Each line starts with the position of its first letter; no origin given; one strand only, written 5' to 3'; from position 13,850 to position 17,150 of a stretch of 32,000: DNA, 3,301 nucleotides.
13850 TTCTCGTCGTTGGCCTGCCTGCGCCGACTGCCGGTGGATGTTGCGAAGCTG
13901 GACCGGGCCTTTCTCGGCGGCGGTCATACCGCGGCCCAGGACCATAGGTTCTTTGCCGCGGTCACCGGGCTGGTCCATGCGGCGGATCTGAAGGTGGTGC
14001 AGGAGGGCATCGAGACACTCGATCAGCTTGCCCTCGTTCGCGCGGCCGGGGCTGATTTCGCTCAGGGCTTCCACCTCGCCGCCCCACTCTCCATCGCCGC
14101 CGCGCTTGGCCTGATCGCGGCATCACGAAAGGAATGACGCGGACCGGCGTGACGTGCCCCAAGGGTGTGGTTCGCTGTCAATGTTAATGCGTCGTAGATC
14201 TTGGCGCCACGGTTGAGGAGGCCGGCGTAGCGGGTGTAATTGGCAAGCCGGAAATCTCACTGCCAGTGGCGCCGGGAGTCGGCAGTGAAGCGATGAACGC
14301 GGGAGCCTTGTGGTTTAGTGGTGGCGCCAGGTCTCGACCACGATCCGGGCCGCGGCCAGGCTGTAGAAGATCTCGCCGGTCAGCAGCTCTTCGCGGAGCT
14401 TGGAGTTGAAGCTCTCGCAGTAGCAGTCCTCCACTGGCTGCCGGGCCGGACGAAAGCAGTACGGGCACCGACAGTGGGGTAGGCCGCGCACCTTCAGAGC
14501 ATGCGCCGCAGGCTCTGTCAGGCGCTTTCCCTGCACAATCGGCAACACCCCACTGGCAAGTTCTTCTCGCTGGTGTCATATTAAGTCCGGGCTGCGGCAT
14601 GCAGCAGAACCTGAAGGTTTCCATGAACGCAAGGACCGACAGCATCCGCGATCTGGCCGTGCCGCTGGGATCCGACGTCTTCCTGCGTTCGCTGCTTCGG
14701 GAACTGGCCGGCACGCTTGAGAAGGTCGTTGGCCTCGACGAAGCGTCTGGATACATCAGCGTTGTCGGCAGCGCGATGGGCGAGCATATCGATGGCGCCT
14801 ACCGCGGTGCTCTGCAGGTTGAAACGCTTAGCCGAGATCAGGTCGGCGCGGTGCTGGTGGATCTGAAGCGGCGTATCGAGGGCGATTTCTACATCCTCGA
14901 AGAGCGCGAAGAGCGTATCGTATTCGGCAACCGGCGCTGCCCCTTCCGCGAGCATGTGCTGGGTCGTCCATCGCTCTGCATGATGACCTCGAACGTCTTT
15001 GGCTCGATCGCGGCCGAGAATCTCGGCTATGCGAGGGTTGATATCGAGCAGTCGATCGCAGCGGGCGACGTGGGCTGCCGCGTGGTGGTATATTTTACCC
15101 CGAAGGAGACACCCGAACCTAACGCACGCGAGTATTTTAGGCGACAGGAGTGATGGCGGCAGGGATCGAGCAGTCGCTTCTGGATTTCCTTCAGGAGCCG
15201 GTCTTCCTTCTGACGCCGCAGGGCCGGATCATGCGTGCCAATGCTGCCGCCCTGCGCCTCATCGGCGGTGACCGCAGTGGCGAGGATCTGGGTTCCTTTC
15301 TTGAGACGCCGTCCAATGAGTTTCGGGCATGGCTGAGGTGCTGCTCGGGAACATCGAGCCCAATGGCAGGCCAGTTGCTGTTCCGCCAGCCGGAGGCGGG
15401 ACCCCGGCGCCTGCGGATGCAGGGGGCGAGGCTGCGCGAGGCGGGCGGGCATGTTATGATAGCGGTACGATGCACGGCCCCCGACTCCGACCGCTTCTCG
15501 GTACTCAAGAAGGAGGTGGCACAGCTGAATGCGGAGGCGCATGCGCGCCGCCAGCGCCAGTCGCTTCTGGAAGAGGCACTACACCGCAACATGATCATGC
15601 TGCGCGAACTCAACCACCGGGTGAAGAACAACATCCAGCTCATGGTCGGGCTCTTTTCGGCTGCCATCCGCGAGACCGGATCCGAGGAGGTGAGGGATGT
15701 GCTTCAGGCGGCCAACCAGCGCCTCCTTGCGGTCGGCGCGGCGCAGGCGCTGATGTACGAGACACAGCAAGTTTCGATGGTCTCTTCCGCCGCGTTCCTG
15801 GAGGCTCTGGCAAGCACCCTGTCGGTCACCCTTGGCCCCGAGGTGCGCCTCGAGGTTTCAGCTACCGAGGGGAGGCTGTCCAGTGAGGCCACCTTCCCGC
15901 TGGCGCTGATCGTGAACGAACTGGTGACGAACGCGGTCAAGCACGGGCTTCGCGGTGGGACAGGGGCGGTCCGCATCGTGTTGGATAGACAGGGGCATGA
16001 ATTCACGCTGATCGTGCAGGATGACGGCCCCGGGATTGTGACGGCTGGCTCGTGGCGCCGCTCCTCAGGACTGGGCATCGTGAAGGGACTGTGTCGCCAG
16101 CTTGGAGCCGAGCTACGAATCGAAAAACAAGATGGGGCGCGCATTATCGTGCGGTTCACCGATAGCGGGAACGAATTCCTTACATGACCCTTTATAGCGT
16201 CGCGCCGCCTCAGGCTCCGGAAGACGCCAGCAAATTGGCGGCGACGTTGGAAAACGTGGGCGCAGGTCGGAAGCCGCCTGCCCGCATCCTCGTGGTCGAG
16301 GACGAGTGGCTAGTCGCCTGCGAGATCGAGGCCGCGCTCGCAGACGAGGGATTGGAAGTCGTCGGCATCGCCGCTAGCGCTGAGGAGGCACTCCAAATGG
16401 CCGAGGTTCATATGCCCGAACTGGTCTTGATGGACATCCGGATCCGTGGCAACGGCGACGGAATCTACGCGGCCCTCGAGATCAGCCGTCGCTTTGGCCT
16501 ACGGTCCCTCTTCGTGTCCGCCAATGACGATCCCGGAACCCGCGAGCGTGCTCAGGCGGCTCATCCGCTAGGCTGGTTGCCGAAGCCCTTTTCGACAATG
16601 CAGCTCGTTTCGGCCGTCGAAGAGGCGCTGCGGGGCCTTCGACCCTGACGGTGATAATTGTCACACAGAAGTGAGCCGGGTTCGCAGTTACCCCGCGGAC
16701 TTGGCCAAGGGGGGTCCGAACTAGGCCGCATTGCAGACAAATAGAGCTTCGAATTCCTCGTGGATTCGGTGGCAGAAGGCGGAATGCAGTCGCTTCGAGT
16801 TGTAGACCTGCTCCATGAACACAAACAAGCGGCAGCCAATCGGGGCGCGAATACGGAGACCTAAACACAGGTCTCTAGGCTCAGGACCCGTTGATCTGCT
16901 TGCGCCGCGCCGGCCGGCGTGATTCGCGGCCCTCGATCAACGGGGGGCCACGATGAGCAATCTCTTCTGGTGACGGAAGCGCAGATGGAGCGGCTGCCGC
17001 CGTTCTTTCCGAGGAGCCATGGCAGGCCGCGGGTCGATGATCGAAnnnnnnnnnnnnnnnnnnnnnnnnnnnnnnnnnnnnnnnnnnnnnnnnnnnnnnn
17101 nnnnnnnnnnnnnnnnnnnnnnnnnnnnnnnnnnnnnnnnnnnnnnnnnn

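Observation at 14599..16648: Translationally coupled triad: stand-alone MetOD1/V4R-like Cys protein + soluble PAS-HisKA_2 kinase + receiver-only regulator, with no recognisable input or output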

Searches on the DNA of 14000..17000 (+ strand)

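Call 5: search_dna_similar(query=window:14000-17000:+, collection=plasmids, mode=near, max_rows=15)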
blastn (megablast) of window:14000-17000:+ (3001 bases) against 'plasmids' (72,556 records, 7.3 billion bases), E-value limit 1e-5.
Records with a match: 17; places in all: 17; records where one place covers at least 80% of the query: 5.
Best place of each record, by identity: >=99% 5; 90-95% 7; 80-90% 5.
By first word of the organism name: Cereibacter 15; Rhodobacter 1; Lichenihabitans 1.
By predicted mobility (MOB-suite, as given by PLSDB): mobilizable 7; conjugative 6; non-mobilizable 4.
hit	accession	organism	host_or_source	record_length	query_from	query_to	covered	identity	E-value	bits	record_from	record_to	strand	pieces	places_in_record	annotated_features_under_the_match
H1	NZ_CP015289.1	Cereibacter sphaeroides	Cereibacter sphaeroides 2.4.1,single ...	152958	1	3001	100%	99.9%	0e+0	5526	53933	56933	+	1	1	histidine kinase dimerization/phosphoacceptor domain -containing ... | methanogen output domain 1-containing protein | response regulator | EAL domain-containing protein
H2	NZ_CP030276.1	Cereibacter sphaeroides 2.4.1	cell culture,laboratory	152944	1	3001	100%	99.9%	0e+0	5526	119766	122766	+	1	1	histidine kinase dimerization/phosphoacceptor domain -containing ... | methanogen output domain 1-containing protein | response regulator | EAL domain-containing protein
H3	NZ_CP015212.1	Cereibacter sphaeroides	Cereibacter sphaeroides 2.4.1,single ...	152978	1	3001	100%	99.9%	0e+0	5526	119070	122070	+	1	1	histidine kinase dimerization/phosphoacceptor domain -containing ... | methanogen output domain 1-containing protein | response regulator | EAL domain-containing protein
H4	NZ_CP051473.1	Cereibacter sphaeroides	cell culture,laboratory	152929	1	3001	100%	99.9%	0e+0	5526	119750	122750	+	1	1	histidine kinase dimerization/phosphoacceptor domain -containing ... | methanogen output domain 1-containing protein | response regulator | EAL domain-containing protein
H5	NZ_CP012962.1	Cereibacter sphaeroides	cell culture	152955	1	3001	100%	99.9%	0e+0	5520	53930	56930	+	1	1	histidine kinase dimerization/phosphoacceptor domain -containing ... | methanogen output domain 1-containing protein | response regulator | EAL domain-containing protein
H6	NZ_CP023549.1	Rhodobacter sp. CZR27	cell culture,paddy soil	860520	505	2652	72%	89.7%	0e+0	2739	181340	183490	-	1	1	histidine kinase dimerization/phosphoacceptor domain -containing ... | methanogen output domain 1-containing protein | response regulator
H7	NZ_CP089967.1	Cereibacter azotoformans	Owen's River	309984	618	2649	68%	81.6%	0e+0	1672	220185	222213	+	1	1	histidine kinase dimerization/phosphoacceptor domain -containing ... | methanogen output domain 1-containing protein | response regulator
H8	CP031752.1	Cereibacter sphaeroides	cell culture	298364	618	2649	68%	81.3%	0e+0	1633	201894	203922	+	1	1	PAS domain-containing protein | transcriptional regulator | response regulator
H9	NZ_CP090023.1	Cereibacter azotoformans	cell culture,Aquaculture sediment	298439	618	2649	68%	81.3%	0e+0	1633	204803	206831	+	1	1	sensor histidine kinase | methanogen output domain 1-containing protein | response regulator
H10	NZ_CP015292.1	Cereibacter sphaeroides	Cereibacter sphaeroides 2.4.1,single ...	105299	1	215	7%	90.7%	2e-73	285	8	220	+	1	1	none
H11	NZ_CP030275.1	Cereibacter sphaeroides 2.4.1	cell culture,laboratory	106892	1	215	7%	90.7%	2e-73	285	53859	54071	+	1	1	EAL domain-containing protein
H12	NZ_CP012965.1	Cereibacter sphaeroides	cell culture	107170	1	215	7%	90.7%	2e-73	285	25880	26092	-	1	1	EAL domain-containing protein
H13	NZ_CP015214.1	Cereibacter sphaeroides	Cereibacter sphaeroides 2.4.1,single ...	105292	1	215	7%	90.7%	2e-73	285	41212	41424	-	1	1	EAL domain-containing protein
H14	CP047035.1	Cereibacter sphaeroides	cell culture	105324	1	215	7%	90.7%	2e-73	285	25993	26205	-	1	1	none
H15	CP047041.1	Cereibacter sphaeroides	cell culture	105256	1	215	7%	90.7%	2e-73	285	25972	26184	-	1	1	EAL domain-containing protein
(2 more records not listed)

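Call 9: get_annotated_region(hit=H1, flank=12000)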
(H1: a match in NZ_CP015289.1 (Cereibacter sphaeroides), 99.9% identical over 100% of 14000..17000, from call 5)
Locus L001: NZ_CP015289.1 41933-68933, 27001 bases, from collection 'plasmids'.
description: Cereibacter sphaeroides strain MBTLJ-20 plasmid a, complete sequence
organism: Cereibacter sphaeroides (NCBI taxid 1063)
taxonomy: Bacteria; Pseudomonadota; Alphaproteobacteria; Rhodobacterales; Paracoccaceae; Cereibacter; Cereibacter sphaeroides
host: -; source: Cereibacter sphaeroides 2.4.1,single cell; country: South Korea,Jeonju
typing (MOB-suite, as given by PLSDB): conjugative; replicon rep_cluster_605; relaxase MOBF; mating-pair formation MPF_F
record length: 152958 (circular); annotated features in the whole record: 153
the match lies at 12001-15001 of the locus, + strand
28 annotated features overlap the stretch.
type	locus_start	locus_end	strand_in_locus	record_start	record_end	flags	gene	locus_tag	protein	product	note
CDS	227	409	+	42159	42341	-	tnpB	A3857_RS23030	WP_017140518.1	IS66 family insertion sequence element accessory protein TnpB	-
CDS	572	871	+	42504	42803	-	-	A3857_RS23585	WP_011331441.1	transposase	-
CDS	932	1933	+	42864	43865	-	-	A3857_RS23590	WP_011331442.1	IS66 family transposase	-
CDS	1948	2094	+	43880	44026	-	-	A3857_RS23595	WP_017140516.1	transposase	-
CDS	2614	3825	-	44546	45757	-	repC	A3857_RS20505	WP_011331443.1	plasmid replication protein RepC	-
CDS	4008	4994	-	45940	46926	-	repB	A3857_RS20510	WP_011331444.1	plasmid partitioning protein RepB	-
CDS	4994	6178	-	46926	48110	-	repA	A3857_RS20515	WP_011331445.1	plasmid partitioning protein RepA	-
CDS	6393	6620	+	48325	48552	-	-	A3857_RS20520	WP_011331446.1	AbrB/MazE/SpoVT family DNA-binding domain-containing protein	-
CDS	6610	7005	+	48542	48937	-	-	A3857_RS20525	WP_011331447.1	PIN domain-containing protein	-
CDS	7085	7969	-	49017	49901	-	-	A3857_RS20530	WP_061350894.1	recombinase family protein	GO:0006310 - DNA recombination [Evidence IEA]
CDS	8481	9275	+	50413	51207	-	-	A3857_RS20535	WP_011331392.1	biliverdin-producing heme oxygenase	-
CDS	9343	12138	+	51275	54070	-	-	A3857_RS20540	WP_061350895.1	EAL domain-containing protein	-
CDS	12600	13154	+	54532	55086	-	-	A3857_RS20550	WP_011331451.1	methanogen output domain 1-containing protein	-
CDS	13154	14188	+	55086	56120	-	-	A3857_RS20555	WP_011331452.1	histidine kinase dimerization/phosphoacceptor domain -containing protein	-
CDS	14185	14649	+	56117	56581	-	-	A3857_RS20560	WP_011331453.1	response regulator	GO:0000160 - phosphorelay signal transduction system [Evidence IEA]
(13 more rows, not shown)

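Call 60: get_annotated_region(hit=H6, flank=6000)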
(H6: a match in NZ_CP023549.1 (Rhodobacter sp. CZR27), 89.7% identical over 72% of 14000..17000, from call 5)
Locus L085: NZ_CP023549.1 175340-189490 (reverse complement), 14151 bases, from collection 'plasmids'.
description: Rhodobacter sp. CZR27 plasmid unnamed1, complete sequence
organism: Rhodobacter sp. CZR27 (NCBI taxid 2033869)
taxonomy: Bacteria; Pseudomonadota; Alphaproteobacteria; Rhodobacterales; Paracoccaceae; Rhodobacter; Rhodobacter sp. CZR27
host: -; source: cell culture,paddy soil; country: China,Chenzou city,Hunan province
typing (MOB-suite, as given by PLSDB): non-mobilizable
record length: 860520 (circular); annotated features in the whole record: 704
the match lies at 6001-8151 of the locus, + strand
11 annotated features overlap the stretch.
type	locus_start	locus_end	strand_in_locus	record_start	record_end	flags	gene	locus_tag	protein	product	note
CDS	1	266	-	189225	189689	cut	-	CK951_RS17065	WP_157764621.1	transposase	GO:0006313 - DNA transposition [Evidence IEA]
CDS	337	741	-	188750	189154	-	-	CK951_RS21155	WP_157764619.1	hypothetical protein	-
CDS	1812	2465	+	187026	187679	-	-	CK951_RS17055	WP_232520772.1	biliverdin-producing heme oxygenase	-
CDS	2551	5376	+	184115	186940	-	-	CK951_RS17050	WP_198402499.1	EAL domain-containing protein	-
CDS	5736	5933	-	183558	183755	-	-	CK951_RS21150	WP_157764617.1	hypothetical protein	-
CDS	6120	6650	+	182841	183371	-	-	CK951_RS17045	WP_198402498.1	methanogen output domain 1-containing protein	-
CDS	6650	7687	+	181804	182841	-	-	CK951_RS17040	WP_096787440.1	histidine kinase dimerization/phosphoacceptor domain -containing protein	-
CDS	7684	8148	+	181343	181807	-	-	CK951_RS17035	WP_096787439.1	response regulator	GO:0000160 - phosphorelay signal transduction system [Evidence IEA]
CDS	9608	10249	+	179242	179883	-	-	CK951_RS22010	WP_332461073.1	hypothetical protein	-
CDS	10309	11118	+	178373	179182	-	-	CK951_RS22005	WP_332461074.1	hypothetical protein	-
CDS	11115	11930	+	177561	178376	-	istB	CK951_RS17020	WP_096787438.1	IS21-like element helper ATPase IstB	-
